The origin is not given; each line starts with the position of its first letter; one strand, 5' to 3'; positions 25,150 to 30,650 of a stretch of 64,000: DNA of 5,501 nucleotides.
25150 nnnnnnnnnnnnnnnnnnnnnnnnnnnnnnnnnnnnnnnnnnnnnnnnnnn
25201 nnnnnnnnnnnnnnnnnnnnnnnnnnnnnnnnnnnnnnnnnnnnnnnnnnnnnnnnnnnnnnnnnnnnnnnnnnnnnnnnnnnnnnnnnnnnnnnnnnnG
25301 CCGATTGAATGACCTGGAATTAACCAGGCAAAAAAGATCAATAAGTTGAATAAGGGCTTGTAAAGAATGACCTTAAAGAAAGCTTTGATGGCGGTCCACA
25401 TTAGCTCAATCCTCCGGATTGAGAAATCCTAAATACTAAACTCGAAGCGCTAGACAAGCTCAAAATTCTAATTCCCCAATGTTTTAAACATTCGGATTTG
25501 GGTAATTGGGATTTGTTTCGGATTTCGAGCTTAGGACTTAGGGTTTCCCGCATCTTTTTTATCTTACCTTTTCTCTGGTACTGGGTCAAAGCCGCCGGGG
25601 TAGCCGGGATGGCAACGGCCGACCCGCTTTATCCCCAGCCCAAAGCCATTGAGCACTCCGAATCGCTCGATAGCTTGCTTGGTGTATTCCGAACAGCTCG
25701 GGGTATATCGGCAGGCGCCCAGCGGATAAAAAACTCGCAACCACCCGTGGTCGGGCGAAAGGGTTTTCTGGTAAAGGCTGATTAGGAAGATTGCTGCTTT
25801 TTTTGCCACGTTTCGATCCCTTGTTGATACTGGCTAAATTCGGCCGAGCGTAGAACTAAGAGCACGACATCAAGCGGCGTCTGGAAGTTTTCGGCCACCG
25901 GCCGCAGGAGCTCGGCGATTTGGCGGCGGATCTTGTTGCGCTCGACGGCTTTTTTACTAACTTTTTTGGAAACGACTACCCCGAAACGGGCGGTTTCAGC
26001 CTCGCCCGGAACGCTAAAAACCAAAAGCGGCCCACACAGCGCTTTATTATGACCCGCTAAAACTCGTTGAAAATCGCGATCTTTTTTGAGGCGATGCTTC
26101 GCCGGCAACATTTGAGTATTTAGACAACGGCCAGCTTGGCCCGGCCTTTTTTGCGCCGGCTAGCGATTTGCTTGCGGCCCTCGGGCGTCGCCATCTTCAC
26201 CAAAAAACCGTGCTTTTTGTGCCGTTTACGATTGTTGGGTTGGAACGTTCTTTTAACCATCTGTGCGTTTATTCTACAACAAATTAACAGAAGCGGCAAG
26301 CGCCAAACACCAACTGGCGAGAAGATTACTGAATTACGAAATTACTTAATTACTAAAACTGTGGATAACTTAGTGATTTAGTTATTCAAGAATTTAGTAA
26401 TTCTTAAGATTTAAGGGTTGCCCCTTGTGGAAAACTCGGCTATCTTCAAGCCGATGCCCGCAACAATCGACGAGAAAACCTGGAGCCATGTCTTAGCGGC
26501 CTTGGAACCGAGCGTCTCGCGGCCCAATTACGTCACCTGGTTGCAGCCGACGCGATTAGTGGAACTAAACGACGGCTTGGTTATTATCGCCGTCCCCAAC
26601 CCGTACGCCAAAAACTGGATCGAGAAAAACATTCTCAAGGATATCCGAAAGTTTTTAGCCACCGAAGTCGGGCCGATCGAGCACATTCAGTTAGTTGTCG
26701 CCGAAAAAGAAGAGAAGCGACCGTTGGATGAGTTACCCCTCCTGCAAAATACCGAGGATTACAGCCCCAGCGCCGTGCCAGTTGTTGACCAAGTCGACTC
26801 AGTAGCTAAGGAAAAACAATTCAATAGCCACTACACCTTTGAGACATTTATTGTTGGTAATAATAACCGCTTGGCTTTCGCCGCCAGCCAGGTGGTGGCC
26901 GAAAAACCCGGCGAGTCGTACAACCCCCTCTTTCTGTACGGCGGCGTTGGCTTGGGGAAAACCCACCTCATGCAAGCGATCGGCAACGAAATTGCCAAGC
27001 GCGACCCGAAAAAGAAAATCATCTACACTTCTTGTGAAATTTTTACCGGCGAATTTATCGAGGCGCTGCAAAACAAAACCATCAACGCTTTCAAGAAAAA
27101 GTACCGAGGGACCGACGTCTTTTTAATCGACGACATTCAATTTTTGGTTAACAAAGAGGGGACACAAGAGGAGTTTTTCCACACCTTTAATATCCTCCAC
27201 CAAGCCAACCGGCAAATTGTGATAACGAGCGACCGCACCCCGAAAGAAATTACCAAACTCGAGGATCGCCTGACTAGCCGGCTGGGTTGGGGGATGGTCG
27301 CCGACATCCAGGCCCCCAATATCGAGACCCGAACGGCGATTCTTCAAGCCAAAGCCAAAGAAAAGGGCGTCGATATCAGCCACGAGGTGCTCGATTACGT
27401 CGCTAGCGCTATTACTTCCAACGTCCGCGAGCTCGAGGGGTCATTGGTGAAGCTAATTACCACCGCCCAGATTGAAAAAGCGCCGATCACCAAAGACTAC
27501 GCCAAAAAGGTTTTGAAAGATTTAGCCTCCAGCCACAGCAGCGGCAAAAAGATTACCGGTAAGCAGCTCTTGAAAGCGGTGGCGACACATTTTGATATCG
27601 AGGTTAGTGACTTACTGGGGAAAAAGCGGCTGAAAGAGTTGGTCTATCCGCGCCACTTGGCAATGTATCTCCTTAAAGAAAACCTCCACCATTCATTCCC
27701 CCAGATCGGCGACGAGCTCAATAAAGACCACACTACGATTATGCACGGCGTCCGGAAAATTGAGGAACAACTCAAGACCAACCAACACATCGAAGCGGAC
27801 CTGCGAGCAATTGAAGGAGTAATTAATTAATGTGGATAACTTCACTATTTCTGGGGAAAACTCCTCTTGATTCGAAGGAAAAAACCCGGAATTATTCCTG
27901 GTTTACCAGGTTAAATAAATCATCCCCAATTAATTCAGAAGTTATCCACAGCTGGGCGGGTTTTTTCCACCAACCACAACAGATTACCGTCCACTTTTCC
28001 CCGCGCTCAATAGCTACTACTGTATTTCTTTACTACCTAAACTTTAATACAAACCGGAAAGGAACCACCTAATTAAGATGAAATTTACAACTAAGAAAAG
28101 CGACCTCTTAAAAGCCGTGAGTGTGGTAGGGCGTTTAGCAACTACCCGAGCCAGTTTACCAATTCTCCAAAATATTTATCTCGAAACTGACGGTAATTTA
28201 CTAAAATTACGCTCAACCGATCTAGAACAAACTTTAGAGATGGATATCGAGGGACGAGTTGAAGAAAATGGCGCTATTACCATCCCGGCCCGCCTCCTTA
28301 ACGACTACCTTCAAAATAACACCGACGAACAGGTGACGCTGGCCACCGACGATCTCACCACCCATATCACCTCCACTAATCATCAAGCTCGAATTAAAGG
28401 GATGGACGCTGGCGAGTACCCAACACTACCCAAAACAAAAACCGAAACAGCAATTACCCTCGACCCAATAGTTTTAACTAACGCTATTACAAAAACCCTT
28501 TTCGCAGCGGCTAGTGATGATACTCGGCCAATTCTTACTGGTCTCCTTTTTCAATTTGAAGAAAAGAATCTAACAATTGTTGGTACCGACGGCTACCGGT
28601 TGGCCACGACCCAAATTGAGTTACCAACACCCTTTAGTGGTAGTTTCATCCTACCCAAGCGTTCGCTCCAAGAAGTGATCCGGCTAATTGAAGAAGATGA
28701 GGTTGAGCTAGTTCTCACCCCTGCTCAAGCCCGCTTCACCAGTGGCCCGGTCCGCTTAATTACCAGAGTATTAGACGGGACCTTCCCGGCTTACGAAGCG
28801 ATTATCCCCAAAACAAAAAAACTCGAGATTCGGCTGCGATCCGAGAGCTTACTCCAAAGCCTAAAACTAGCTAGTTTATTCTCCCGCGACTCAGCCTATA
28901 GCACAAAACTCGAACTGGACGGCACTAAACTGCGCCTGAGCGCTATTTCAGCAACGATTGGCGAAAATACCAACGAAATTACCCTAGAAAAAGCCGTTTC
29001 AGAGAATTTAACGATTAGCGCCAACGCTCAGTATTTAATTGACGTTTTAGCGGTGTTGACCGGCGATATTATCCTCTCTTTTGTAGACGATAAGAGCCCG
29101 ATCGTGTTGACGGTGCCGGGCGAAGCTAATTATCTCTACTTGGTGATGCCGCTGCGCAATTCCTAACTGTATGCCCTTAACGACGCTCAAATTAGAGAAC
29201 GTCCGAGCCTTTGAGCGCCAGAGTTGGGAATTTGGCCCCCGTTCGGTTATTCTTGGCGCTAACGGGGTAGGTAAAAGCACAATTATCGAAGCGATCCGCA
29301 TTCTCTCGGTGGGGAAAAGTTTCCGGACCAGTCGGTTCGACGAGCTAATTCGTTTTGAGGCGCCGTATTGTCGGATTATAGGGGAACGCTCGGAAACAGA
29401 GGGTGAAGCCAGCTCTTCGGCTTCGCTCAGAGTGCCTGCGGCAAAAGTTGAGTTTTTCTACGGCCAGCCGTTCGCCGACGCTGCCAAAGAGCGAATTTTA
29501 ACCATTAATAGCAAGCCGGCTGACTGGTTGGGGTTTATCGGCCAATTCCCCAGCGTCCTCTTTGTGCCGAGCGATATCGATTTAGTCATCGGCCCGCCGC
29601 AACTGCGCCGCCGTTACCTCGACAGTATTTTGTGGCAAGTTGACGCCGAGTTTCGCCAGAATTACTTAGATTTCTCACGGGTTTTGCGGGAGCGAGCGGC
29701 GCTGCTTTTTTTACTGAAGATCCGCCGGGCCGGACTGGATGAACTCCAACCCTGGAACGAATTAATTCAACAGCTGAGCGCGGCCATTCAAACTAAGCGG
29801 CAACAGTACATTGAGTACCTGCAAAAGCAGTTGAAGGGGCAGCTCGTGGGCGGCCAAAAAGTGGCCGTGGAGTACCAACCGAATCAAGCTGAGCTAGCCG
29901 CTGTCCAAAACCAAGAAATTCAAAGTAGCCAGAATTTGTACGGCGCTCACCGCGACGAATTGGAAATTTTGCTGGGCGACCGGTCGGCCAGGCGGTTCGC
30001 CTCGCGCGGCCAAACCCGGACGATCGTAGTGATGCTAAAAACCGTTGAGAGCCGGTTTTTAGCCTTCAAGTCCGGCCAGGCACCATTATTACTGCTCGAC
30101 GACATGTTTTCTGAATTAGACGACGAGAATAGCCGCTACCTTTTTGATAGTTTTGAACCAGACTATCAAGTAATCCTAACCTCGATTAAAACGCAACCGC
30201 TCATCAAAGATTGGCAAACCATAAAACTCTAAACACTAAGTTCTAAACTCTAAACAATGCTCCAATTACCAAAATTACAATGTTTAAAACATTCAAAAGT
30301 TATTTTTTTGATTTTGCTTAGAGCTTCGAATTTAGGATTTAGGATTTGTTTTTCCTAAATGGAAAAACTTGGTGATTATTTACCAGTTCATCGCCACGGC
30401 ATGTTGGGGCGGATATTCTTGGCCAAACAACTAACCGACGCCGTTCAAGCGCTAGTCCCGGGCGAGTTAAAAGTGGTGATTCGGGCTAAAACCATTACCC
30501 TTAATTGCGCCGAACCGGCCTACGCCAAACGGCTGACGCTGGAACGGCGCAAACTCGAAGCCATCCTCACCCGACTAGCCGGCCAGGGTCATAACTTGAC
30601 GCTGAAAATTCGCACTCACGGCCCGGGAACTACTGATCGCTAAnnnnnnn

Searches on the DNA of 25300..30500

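Call 93: search_rna_families(source=window, start=25300, end=30500, threshold=evalue, max_evalue=1)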
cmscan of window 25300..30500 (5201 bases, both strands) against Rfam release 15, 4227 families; matches with E-value up to 1: 1.
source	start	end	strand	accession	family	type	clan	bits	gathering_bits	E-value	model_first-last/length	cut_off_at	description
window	26937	27017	-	RF02674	AsdA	Gene; antisense;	-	28.6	52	0.0068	1-81/81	no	antisense RNA of dnaA mRNA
